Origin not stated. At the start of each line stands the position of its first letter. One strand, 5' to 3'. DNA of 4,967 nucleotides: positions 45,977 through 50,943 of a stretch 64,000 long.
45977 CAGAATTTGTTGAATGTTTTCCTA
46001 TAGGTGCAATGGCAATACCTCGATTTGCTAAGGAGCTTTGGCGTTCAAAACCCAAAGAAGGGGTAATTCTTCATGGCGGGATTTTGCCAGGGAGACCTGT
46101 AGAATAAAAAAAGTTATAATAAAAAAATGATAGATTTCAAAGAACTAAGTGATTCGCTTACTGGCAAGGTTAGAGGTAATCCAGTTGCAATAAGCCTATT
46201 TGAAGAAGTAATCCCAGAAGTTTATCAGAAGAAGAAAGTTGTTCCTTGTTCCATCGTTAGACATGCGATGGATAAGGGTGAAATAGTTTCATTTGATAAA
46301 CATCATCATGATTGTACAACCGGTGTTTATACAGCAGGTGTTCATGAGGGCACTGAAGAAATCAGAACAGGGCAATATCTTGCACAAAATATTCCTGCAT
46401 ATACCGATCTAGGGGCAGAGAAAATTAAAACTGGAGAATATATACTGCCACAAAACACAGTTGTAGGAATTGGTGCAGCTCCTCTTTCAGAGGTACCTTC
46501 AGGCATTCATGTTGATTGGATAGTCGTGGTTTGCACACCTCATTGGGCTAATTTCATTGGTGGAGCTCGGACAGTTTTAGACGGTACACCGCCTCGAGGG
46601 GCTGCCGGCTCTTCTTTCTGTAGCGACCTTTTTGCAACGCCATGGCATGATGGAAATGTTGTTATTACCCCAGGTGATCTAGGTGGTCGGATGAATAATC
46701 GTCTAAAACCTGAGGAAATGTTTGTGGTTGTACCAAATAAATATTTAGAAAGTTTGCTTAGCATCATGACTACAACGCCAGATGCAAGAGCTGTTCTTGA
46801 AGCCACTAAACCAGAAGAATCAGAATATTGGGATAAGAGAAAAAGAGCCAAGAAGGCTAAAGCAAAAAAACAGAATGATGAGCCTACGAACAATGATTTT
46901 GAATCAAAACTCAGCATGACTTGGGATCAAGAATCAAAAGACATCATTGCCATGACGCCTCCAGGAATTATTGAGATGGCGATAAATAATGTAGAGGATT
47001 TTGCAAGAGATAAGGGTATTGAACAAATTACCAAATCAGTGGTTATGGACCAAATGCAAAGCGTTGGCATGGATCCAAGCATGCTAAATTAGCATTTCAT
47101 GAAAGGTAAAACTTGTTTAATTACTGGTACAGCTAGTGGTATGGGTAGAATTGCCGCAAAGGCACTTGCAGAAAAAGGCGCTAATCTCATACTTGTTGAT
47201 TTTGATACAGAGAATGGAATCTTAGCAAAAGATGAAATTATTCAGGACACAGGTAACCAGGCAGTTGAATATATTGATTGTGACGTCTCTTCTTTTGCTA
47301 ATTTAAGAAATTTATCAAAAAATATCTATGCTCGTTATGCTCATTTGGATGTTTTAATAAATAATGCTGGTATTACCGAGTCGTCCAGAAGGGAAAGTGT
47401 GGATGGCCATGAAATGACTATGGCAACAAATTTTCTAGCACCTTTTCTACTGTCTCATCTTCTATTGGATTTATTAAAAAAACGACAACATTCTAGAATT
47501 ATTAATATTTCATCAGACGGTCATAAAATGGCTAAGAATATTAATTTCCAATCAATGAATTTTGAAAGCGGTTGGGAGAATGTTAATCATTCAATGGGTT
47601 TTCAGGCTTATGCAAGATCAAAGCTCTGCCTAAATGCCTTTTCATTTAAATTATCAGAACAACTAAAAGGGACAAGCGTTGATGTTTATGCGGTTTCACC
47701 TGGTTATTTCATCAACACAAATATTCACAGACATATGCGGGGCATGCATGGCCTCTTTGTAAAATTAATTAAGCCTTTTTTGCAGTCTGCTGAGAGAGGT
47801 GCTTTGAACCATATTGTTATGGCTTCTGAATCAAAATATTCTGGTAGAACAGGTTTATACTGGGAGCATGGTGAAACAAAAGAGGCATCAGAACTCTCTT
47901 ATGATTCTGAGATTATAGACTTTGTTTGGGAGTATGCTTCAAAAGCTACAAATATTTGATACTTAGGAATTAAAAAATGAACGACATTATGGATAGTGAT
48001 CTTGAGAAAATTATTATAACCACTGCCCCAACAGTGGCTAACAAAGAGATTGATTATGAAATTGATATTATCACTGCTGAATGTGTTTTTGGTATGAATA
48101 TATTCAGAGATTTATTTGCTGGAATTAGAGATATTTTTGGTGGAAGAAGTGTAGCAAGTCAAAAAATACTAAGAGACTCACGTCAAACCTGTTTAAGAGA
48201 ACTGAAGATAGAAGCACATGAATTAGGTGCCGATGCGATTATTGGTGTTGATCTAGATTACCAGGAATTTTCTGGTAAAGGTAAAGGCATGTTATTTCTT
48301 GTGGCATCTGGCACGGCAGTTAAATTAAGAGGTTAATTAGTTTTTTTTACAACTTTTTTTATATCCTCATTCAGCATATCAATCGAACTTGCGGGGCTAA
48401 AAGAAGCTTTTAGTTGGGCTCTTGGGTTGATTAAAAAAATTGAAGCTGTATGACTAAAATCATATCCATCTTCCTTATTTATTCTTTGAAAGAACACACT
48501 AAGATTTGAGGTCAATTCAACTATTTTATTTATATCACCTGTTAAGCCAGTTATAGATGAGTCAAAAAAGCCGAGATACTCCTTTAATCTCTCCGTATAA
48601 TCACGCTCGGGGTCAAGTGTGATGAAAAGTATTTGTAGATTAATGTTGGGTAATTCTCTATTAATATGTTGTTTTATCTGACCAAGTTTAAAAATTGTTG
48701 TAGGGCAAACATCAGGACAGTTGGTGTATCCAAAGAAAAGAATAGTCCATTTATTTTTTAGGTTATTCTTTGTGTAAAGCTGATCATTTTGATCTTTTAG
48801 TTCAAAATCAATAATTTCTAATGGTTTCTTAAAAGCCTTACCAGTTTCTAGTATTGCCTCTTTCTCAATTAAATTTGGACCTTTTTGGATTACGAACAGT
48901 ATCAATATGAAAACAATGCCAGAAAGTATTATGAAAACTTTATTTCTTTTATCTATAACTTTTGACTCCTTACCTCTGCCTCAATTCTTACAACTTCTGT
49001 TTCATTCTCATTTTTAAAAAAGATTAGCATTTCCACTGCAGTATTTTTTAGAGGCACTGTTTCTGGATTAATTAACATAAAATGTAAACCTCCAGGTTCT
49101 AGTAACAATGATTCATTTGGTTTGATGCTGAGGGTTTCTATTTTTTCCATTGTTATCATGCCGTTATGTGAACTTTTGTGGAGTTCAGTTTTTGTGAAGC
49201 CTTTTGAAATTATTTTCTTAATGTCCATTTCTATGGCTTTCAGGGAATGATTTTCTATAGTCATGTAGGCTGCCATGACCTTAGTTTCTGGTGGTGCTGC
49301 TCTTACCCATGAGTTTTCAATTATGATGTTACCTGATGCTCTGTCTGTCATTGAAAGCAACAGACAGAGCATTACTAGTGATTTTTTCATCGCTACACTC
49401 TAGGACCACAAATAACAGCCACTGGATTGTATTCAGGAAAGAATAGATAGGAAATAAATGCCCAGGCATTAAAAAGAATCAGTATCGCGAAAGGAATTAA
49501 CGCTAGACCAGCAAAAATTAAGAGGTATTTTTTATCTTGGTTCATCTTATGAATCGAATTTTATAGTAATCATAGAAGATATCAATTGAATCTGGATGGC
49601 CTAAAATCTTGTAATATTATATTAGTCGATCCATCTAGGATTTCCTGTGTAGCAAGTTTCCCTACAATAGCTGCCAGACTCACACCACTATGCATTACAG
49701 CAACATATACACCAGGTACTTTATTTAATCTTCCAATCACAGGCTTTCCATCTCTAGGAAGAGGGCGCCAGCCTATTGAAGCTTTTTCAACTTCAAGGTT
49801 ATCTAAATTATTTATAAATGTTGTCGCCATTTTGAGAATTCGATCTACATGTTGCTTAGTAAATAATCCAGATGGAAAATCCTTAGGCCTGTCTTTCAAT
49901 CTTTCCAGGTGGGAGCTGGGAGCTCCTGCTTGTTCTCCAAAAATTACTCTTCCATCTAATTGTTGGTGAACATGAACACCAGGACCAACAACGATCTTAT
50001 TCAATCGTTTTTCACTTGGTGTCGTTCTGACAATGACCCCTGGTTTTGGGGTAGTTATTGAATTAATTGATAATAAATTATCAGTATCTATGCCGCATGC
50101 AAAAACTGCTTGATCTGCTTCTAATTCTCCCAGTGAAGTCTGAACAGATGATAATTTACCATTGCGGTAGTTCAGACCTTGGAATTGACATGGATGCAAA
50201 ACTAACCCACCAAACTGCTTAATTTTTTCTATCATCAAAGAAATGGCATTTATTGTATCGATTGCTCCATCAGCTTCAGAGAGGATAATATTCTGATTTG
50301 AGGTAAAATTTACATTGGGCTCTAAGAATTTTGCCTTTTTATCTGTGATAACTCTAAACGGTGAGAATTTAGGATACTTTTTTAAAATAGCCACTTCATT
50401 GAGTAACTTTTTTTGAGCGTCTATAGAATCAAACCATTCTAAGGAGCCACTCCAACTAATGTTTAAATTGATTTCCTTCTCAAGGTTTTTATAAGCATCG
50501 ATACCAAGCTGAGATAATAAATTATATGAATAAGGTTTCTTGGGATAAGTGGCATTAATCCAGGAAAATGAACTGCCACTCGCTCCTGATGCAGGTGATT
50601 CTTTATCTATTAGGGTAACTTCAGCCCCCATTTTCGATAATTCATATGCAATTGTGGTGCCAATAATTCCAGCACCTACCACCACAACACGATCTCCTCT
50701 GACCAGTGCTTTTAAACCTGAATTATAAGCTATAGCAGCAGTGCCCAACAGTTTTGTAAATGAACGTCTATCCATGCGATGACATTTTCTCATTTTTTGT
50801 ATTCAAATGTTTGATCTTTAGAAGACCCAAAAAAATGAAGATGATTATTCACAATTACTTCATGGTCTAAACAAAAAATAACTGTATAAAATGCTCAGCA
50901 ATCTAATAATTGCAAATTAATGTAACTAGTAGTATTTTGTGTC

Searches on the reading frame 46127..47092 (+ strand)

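Call 17: search_protein_families(library=pfam, max_evalue=0.00001, proteins=[window:46127-47092:+])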
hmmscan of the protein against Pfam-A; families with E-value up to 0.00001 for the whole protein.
window:46127-47092:+ (321 aa): 1 family
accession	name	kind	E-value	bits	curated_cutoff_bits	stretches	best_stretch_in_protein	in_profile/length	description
PF02596.20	DUF169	-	3.7e-23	82.9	27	1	14-211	7-207/209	Uncharacterised ArCR, COG2043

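Call 43: search_protein_families(library=ncbifam, max_evalue=0.001, proteins=[window:46127-47092:+])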
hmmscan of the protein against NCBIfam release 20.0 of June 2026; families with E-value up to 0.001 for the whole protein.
window:46127-47092:+ (321 aa): 1 family
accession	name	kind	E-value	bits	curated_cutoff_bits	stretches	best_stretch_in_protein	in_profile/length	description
NF002789.0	PRK02910.1-3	equivalog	7.4e-05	21.8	509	1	223-312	443-532/535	ferredoxin:protochlorophyllide reductase (ATP-dependent) subunit B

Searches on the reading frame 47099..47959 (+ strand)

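Call 17: search_protein_families(library=pfam, max_evalue=0.00001, proteins=[window:47099-47959:+])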
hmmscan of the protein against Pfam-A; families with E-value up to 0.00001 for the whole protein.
window:47099-47959:+ (286 aa): 3 families
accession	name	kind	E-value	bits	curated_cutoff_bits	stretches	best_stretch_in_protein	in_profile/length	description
PF00106.31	adh_short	-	2.2e-34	119.1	26.6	1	4-144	1-141/195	short chain dehydrogenase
PF13561.12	adh_short_C2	-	5.3e-24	85.5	27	1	10-146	1-138/236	Enoyl-(Acyl carrier protein) reductase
PF08659.16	KR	-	3.7e-08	33.9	22.6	1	5-108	2-107/180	KR domain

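Call 43: search_protein_families(library=ncbifam, max_evalue=0.001, proteins=[window:47099-47959:+])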
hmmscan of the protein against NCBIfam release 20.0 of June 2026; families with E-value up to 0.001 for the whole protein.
window:47099-47959:+ (286 aa): 217 families (the best 25 are shown)
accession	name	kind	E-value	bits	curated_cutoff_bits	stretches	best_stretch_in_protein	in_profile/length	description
NF004846.0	PRK06197.1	subfamily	1.1e-49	169.4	268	1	2-285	15-301/306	oxidoreductase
NF004845.0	PRK06196.1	subfamily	2.5e-39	135.5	414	1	1-262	27-281/320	oxidoreductase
NF004825.0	PRK06181.1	equivalog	8.2e-28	97.4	215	1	2-139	5-142/268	SDR family oxidoreductase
NF005559.1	PRK07231.1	subfamily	4.7e-27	95.1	215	1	2-213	3-194/249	glucose 1-dehydrogenase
NF004513.0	PRK05854.1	subfamily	2.2e-26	92.6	282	1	2-188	14-193/314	SDR family oxidoreductase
NF004196.0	PRK05650.1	equivalog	5.9e-25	87.9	297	1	5-232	4-211/272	SDR family oxidoreductase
NF006070.0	PRK08213.1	subfamily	8.8e-25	87.7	279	1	1-207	10-202/259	gluconate 5-dehydrogenase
NF053702.1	TrHdxCHCADhChcB1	equivalog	6.3e-24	84.7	400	1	2-139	3-142/250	trans-4-hydroxycyclohexanecarboxylate dehydrogenase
TIGR01963.1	PHB_DH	subfamily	7.2e-24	84.4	307.05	1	4-140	2-138/255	3-hydroxybutyrate dehydrogenase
NF004203.0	PRK05653.2-4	subfamily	8.5e-24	84.3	313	1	1-212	4-197/260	3-oxoacyl-ACP reductase FabG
NF009093.0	PRK12429.1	subfamily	2.1e-23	82.9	258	1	1-139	3-141/259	3-hydroxybutyrate dehydrogenase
TIGR01830.1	3oxo_ACP_reduc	equivalog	3.6e-23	82.5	297.75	1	6-139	1-135/239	3-oxoacyl-[acyl-carrier-protein] reductase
NF005539.0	PRK07201.1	equivalog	9.1e-23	80.8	549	1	2-143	369-512/657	SDR family oxidoreductase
NF004514.1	PRK05855.1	equivalog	1.5e-22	79.9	455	1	2-97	312-405/578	SDR family oxidoreductase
NF004198.0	PRK05653.1-3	equivalog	2.2e-22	79.7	296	1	2-144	6-148/248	3-oxoacyl-ACP reductase FabG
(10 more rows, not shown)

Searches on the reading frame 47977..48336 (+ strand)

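Call 17: search_protein_families(library=pfam, max_evalue=0.00001, proteins=[window:47977-48336:+])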
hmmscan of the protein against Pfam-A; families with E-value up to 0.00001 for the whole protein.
window:47977-48336:+ (119 aa): 1 family
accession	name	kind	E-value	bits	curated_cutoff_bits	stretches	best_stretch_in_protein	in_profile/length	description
PF01906.23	YbjQ_1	-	7e-29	100.9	23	1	12-117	1-103/103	Putative heavy-metal-binding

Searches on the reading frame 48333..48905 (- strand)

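Call 17: search_protein_families(library=pfam, max_evalue=0.00001, proteins=[window:48333-48905:-])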
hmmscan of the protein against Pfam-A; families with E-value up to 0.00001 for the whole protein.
window:48333-48905:- (190 aa): 2 families
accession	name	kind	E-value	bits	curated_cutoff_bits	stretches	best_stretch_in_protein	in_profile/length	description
PF02630.20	SCO1-SenC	-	6.5e-38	130.2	22.8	1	33-164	3-133/134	SCO1/SenC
PF00578.27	AhpC-TSA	-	9.3e-06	26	26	0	31-109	5-79/124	AhpC/TSA family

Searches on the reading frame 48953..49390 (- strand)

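Call 17: search_protein_families(library=pfam, max_evalue=0.00001, proteins=[window:48953-49390:-])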
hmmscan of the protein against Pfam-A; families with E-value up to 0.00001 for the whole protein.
window:48953-49390:- (145 aa): 1 family
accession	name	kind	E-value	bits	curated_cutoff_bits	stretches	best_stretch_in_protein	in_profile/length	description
PF04314.18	PCuAC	-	6.6e-22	77.9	29.4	1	24-133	1-109/109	Copper chaperone PCu(A)C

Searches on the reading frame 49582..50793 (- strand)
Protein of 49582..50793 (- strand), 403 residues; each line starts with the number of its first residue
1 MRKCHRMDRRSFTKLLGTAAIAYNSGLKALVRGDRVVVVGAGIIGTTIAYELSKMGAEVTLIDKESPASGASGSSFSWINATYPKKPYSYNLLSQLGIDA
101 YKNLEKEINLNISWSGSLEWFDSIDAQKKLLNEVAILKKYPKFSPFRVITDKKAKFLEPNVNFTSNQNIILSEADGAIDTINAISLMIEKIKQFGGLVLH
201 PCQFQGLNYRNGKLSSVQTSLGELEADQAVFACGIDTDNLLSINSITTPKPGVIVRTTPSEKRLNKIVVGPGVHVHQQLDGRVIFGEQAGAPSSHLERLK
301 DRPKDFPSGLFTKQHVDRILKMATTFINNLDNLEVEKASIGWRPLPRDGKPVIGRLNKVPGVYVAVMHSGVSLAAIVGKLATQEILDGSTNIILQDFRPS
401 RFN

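Call 17: search_protein_families(library=pfam, max_evalue=0.00001, proteins=[window:49582-50793:-])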
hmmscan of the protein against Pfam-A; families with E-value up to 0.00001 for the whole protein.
window:49582-50793:- (403 aa): 5 families
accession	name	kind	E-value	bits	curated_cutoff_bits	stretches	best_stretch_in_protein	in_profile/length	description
PF01266.30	DAO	-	7.5e-47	161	27.9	1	35-383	1-352/353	FAD dependent oxidoreductase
PF07992.20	Pyr_redox_2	-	1.8e-07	31.3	26.1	1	27-65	136-174/291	Pyridine nucleotide-disulphide oxidoreductase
PF13450.12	NAD_binding_8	-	6e-07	30.1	21.9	1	38-74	1-37/68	NAD(P)-binding Rossmann-like domain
PF00890.30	FAD_binding_2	-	2.5e-06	27.4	20.4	1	36-83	2-49/414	FAD binding domain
PF00070.33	Pyr_redox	-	6.5e-06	27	22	0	35-65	1-31/82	Pyridine nucleotide-disulphide oxidoreductase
